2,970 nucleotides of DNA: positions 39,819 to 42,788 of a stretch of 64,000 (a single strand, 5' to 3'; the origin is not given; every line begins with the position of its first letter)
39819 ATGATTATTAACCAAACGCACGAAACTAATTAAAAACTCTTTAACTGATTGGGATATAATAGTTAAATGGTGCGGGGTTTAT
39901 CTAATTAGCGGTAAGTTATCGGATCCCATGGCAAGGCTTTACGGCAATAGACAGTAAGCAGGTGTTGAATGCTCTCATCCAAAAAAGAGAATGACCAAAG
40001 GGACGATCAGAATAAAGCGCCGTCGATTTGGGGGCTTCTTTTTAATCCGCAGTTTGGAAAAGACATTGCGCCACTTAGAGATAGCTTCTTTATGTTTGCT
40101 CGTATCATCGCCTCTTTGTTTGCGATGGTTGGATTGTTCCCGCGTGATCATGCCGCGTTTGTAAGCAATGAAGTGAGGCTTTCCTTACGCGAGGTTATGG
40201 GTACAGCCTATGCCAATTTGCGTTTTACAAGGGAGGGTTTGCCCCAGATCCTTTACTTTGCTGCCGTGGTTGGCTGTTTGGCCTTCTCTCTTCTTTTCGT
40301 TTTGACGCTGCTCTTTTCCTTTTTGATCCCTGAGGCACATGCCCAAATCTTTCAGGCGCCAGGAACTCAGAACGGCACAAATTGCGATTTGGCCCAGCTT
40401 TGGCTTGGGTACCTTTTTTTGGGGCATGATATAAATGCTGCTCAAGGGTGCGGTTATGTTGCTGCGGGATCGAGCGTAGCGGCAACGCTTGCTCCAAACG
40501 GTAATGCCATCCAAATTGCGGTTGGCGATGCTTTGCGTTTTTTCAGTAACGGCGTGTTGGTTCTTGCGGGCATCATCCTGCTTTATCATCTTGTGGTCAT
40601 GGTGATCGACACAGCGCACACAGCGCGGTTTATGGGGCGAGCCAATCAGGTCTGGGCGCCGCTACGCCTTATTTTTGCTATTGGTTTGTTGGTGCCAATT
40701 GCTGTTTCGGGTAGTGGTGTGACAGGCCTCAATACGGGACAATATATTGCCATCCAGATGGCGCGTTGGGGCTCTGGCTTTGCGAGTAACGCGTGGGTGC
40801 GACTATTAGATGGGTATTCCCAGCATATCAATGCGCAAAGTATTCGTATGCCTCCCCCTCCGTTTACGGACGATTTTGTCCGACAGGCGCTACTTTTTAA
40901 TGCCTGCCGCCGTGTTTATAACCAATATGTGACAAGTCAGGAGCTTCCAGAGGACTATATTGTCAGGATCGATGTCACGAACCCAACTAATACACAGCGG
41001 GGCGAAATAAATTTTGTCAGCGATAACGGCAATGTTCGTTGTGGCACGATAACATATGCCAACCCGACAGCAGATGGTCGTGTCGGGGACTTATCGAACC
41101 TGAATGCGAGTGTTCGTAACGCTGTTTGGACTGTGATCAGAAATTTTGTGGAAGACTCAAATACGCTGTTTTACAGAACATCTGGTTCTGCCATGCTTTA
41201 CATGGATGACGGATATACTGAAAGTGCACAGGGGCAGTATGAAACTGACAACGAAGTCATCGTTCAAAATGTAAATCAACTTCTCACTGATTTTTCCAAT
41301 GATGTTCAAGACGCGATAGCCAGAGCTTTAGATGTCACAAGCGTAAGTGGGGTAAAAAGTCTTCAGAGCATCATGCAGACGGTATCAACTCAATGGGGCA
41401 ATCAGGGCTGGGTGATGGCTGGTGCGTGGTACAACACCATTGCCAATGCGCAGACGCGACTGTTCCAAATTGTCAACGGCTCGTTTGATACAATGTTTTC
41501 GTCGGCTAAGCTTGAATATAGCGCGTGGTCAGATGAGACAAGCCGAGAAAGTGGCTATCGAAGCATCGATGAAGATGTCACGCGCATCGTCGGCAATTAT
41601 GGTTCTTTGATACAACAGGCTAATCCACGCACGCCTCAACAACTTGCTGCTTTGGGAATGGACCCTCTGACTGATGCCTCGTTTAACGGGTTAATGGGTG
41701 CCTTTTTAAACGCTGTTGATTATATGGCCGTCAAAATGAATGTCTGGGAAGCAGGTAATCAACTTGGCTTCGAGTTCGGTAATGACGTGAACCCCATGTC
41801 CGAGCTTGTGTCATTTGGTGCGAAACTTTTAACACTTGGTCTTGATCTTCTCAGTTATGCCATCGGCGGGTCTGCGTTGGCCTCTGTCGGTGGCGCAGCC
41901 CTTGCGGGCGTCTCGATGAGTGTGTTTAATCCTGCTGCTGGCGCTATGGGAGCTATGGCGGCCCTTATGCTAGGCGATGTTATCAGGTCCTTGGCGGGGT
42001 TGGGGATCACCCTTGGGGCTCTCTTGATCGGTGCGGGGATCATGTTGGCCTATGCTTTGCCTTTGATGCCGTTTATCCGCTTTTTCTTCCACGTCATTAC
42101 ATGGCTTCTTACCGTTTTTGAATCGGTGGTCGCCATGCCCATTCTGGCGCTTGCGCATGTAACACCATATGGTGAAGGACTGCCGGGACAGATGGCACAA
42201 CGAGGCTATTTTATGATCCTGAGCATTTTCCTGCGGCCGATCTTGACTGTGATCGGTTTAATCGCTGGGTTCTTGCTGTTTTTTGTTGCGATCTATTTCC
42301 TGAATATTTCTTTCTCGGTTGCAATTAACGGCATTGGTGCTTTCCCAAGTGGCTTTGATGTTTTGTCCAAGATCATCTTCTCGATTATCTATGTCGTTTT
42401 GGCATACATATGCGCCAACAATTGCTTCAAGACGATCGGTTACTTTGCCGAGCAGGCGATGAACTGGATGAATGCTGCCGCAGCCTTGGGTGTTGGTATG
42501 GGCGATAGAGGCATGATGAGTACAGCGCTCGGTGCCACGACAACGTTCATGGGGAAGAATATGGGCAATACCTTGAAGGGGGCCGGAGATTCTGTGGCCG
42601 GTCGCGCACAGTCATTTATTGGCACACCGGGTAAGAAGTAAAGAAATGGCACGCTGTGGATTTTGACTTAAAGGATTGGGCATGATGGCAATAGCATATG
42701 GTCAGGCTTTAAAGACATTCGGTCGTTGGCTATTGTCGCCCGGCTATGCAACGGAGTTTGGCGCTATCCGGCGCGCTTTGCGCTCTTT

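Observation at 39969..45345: Tandem pair of ~890-aa paralogous polytopic membrane proteins of unknown family directly downstream of the filament cluster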

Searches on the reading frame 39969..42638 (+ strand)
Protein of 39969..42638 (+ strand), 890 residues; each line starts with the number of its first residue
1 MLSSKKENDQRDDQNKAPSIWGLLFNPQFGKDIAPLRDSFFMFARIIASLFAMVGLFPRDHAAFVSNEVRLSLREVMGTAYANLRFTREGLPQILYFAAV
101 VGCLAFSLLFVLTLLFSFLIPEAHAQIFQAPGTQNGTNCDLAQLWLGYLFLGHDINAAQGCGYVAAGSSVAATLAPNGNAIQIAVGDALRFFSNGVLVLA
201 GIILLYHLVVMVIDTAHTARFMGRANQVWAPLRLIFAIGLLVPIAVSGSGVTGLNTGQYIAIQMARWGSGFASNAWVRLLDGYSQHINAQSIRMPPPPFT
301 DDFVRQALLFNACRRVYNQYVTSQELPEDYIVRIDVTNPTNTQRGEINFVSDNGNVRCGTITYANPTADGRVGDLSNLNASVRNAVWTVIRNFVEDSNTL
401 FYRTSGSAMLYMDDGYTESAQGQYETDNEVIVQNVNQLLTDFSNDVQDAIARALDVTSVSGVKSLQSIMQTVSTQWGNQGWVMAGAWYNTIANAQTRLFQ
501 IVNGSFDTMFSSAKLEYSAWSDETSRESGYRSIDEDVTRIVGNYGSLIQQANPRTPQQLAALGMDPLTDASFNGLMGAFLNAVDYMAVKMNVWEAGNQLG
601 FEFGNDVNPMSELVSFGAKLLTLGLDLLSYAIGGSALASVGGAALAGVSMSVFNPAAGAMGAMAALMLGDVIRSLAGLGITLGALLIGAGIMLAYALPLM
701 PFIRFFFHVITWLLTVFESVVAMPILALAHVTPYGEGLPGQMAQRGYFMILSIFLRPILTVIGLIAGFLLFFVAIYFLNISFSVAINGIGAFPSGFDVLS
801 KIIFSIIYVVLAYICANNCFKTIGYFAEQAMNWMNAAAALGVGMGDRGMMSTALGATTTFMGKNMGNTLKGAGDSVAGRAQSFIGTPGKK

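Call 4: search_protein_families(library=pfam, proteins=[window:39969-42638:+], max_evalue=1)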
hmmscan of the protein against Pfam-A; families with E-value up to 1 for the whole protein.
window:39969-42638:+ (890 aa): 1 family
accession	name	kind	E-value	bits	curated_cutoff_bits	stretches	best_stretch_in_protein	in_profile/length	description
PF16702.10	DUF5063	-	0.075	13.8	27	1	386-479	60-153/167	Domain of unknown function (DUF5063)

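Call 5: search_protein_families(library=ncbifam, proteins=[window:39969-42638:+], max_evalue=1)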
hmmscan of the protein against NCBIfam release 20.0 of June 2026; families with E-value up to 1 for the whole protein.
window:39969-42638:+ (890 aa): 2 families
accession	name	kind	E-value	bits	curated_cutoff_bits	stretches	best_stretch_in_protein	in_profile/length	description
TIGR04346.1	DotA_TraY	subfamily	4.2e-92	309.8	100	1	176-834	20-655/656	DotA/TraY family protein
NF033886.1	T4SS_DotA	equivalog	1e-43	150.4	500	3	604-836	564-787/790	type IVB secretion system protein DotA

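Call 10: search_solved_structures(query=window:39969-42638:+, max_evalue=1, show_alignments=1)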
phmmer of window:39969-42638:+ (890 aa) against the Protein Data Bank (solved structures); distinct sequences matched with E-value up to 1: 2.
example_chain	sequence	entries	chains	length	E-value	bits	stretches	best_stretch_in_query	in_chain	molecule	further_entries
9ngy_FP1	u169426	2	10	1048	1e-18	70.3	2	682-789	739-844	DotA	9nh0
6mpx_A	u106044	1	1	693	0.58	11.5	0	120-167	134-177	fusion protein of non-collagenous domains of collagen type IV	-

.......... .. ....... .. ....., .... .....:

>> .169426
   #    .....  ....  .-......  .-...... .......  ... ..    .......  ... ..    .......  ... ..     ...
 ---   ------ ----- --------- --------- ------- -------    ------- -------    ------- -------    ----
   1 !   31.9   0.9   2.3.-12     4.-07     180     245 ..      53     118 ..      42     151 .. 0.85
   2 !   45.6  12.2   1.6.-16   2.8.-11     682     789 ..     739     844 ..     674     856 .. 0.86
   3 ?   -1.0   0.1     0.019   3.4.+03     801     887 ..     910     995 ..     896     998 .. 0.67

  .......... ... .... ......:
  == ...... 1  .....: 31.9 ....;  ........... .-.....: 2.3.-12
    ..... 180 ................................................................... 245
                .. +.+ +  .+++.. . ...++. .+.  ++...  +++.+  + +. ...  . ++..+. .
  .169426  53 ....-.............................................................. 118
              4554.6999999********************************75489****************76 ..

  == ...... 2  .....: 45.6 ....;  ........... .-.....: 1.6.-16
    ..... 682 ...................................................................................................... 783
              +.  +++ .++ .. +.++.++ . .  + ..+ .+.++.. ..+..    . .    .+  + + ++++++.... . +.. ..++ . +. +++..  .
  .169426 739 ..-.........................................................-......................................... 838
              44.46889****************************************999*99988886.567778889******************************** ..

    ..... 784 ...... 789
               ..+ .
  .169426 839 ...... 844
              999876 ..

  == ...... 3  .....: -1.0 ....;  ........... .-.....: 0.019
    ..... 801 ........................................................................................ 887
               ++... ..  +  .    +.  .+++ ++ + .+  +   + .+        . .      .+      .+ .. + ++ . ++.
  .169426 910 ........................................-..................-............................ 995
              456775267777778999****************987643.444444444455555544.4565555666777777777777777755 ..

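Call 12: find_homologous_proteins(query=window:39969-42638:+, max_evalue=1e-10)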
Query window:39969-42638:+ (890 aa): 24 proteins with E <= 1e-10 among 8000 candidates.
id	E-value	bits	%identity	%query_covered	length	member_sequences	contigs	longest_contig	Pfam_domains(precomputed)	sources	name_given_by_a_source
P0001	0.0e+0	1631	81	100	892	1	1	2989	-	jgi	jgi:conjugal transfer/type IV secretion protein DotA/TraY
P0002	0.0e+0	1625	100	83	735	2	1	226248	-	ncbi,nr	ncbi:MAG: hypothetical protein EOM37_02925, partial [Proteobacteria bacterium]|nr:hypothetical prote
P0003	4.8e-181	622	39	96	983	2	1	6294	-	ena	-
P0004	3.4e-172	593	38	99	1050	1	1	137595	-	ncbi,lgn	-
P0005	6.3e-168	579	38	97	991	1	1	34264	-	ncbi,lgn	-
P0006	5.7e-152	526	36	98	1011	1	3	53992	-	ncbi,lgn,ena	-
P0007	9.4e-148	512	36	99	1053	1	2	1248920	-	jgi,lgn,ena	-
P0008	7.5e-145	502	37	97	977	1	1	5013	-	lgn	-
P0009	1.8e-143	498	34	99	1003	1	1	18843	-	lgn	-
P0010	6.0e-133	463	35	98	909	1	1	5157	-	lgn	-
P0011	4.8e-131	457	35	99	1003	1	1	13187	-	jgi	-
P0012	9.7e-129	449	35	97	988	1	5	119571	-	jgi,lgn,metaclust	metaclust:\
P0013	7.6e-119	416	46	32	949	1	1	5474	-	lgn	-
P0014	9.9e-111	390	32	94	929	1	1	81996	-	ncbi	-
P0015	1.2e-103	366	32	97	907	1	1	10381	-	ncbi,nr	ncbi:MAG: DotA/TraY family protein [Alphaproteobacteria bacterium]|nr:DotA/TraY family protein [Alph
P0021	3.4e-52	196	26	97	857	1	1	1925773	-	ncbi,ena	-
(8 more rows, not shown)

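Call 13: find_encoding_contigs(protein=P0004, flank=10000, max_places=2)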
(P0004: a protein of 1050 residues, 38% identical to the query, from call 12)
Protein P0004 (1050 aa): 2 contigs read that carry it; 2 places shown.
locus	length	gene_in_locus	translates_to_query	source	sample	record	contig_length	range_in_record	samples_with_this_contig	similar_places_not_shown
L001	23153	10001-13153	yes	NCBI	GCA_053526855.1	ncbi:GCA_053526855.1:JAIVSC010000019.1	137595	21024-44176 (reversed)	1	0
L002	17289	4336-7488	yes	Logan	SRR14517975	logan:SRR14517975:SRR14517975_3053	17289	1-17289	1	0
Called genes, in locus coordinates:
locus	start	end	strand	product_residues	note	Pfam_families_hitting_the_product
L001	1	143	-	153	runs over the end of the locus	PF13279:4HBT_2, PF03061:4HBT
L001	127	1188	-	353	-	PF05496:RuvB_N, PF06068:TIP49 (weak), PF00004:AAA, PF07728:AAA_5 (faint), PF17864:AAA_lid_4, PF05491:WHD_RuvB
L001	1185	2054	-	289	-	PF02498:Bro-N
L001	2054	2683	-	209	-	PF01330:RuvA_N, PF14520:HHH_5, PF07499:RuvA_C (weak)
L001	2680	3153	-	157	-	PF02075:RuvC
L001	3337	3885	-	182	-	-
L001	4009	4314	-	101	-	-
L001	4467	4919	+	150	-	PF01957:NfeD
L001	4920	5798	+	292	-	PF01145:Band_7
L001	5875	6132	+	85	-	PF13441:Gly-zipper_YMGG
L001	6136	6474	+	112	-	-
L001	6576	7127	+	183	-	-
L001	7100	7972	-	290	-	PF00950:ABC-3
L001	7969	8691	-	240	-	PF00005:ABC_tran, PF13304:AAA_21 (faint)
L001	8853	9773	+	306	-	PF01297:ZnuA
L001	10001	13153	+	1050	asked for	-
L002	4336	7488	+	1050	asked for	-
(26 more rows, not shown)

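Call 14: find_encoding_contigs(protein=P0007, flank=10000, max_places=2)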
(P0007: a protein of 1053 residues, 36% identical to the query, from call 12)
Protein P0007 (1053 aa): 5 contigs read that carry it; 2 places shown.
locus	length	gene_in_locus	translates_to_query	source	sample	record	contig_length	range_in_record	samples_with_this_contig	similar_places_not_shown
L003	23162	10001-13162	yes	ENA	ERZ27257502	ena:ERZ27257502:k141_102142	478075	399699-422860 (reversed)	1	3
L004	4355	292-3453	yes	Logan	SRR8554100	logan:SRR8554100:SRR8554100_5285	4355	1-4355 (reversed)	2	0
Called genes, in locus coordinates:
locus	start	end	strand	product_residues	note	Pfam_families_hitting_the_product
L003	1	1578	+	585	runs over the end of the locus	PF00263:Secretin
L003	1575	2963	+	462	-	PF15780:ASH (faint)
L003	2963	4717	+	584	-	PF00437:T2SSE, PF13481:AAA_25 (faint)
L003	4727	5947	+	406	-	PF00482:T2SSF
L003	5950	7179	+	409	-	-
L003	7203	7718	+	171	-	-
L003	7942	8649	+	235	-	-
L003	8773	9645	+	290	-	PF01063:Aminotran_4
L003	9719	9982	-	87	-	-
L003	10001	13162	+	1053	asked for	-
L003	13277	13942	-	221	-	-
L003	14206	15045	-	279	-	-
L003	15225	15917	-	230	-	PF13302:Acetyltransf_3, PF00583:Acetyltransf_1 (weak), PF13420:Acetyltransf_4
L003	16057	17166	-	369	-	PF00154:RecA_N, PF08423:Rad51, PF06745:ATPase, PF27531:MT3502_N, PF21096:RecA_C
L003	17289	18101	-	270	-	-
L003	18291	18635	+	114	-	PF01371:Trp_repressor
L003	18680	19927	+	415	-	PF20706:GT4-conflict, PF00534:Glycos_transf_1, PF13692:Glyco_trans_1_4, PF13524:Glyco_trans_1_2 (faint)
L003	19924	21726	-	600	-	PF01321:Creatinase_N, PF16189:Creatinase_N_2, PF00557:Peptidase_M24, PF16188:Peptidase_M24_C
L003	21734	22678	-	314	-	PF06325:PrmA, PF08242:Methyltransf_12 (faint), PF13489:Methyltransf_23 (weak), PF05175:MTS (weak), PF08241:Methyltransf_11 (weak), PF13649:Methyltransf_25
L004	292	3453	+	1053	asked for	-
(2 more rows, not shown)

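Call 15: find_encoding_contigs(protein=P0021, flank=10000, max_places=2)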
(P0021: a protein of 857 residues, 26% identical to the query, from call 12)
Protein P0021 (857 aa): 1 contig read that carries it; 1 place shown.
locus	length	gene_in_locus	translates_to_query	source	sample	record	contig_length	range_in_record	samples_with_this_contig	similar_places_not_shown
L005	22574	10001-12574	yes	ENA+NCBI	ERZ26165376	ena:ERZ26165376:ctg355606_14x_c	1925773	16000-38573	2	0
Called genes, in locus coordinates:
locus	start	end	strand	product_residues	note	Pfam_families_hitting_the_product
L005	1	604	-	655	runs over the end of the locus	PF06480:FtsH_ext, PF00004:AAA, PF07728:AAA_5 (weak), PF17862:AAA_lid_3, PF01434:Peptidase_M41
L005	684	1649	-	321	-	PF01171:ATP_bind_3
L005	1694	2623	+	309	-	PF01545:Cation_efflux, PF16916:ZT_dimer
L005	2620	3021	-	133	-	PF01741:MscL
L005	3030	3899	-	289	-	PF13525:YfiO (weak), PF07719:TPR_2 (faint), PF13428:TPR_14 (faint), PF13432:TPR_16, PF13174:TPR_6 (weak)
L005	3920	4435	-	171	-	PF00691:OmpA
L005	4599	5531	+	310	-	-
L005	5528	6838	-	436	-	-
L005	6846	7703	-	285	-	-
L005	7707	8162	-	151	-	PF02472:ExbD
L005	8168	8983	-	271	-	PF01618:MotA_ExbB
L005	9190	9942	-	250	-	PF03061:4HBT (weak), PF13279:4HBT_2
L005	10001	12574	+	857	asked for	-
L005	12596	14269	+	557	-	-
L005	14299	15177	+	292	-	-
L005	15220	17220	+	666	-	PF00496:SBP_bac_5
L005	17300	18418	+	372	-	PF00528:BPD_transp_1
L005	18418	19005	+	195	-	-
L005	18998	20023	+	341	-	PF00528:BPD_transp_1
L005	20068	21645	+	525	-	PF02142:MGS, PF01808:AICARFT_IMPCHas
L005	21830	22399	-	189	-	PF00258:Flavodoxin_1, PF02525:Flavodoxin_2 (faint), PF03358:FMN_red, PF12724:Flavodoxin_5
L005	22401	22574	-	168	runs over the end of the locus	PF04264:YceI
